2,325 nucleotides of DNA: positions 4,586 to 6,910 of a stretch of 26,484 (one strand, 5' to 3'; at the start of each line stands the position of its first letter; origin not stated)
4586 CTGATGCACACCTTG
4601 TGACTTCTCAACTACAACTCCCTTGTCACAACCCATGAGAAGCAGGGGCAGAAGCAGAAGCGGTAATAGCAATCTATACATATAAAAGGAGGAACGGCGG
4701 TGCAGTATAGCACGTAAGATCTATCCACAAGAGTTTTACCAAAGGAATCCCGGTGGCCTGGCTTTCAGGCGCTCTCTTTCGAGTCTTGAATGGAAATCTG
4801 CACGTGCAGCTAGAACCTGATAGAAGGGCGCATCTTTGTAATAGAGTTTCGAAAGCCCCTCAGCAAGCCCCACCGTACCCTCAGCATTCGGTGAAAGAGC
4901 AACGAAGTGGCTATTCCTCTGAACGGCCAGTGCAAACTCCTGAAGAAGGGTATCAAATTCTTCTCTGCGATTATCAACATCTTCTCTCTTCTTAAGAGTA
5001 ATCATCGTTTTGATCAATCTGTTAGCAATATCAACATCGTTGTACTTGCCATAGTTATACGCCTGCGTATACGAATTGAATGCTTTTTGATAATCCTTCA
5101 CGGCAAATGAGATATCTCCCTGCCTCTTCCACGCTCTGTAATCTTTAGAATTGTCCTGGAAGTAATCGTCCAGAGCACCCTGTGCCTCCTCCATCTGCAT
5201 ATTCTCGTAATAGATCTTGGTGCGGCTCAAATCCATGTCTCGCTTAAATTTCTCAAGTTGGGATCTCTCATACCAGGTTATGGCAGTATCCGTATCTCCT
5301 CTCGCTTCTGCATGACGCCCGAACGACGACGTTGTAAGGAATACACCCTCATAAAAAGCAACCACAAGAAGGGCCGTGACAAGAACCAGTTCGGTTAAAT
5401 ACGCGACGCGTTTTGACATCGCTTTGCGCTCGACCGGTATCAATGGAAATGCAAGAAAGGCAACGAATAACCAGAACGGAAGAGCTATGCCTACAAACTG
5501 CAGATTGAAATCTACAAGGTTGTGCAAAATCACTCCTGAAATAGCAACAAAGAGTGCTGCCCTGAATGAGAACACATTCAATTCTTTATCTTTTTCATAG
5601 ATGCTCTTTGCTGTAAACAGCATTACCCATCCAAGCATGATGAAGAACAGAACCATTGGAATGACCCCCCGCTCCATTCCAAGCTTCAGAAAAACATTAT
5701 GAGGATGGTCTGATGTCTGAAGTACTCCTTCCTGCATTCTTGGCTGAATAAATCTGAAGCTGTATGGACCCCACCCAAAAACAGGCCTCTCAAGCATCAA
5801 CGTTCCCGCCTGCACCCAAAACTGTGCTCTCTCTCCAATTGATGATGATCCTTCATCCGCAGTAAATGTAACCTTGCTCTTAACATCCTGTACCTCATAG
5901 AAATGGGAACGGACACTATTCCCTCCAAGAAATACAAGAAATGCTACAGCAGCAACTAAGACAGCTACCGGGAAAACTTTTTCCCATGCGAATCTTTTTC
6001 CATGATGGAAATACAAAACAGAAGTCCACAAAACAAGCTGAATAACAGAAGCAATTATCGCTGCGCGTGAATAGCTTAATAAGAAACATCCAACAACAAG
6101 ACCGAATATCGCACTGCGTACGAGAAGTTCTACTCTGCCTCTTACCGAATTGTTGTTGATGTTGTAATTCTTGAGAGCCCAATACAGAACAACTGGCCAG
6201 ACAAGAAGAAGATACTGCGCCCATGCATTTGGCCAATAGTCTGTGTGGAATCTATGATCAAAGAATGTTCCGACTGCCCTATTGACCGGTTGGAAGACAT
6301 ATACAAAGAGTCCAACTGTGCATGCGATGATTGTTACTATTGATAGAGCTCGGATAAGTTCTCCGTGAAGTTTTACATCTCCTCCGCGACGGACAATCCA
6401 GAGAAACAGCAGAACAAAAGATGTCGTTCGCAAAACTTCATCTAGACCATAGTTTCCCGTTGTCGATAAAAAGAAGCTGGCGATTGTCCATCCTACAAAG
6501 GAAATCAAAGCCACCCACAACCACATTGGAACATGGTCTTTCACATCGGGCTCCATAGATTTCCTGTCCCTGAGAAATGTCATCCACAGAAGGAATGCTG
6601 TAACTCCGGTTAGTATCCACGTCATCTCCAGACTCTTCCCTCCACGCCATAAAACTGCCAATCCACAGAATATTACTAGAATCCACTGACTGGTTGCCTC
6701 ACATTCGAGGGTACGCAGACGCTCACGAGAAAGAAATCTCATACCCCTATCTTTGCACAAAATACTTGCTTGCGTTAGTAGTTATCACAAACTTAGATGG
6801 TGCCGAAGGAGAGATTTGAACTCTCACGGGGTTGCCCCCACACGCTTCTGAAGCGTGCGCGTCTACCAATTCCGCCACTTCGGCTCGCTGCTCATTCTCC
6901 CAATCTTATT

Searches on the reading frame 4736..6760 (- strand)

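Call 5: search_protein_families(library=pfam, proteins=[window:4736-6760:-], max_evalue=0.01)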
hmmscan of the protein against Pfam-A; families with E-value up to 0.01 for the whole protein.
window:4736-6760:- (674 aa): 6 families
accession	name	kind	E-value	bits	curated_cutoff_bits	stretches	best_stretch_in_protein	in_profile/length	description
PF04932.20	Wzy_C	-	3e-19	69.7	31.7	1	218-373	2-149/149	O-Antigen ligase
PF25575.1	TPR_BSK1_C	-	6.9e-05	23.2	42.2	1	532-579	33-80/118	Serine/threonine-protein kinase BSK1-like, TPR repeats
PF25063.1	ARM_TT21_C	-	0.00039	20.8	35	1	498-590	87-178/209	Tetratricopeptide repeat protein 21 C-terminal ARM domain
PF23914.1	TPR_CcmH_CycH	-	0.0024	18.1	42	1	520-605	29-113/158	Cytochrome c-type biogenesis protein H TPR domain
PF13432.12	TPR_16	-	0.0054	17.6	32.7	0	519-567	9-57/65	Tetratricopeptide repeat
PF07719.23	TPR_2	-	0.0055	17.2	27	0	542-568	2-28/34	Tetratricopeptide repeat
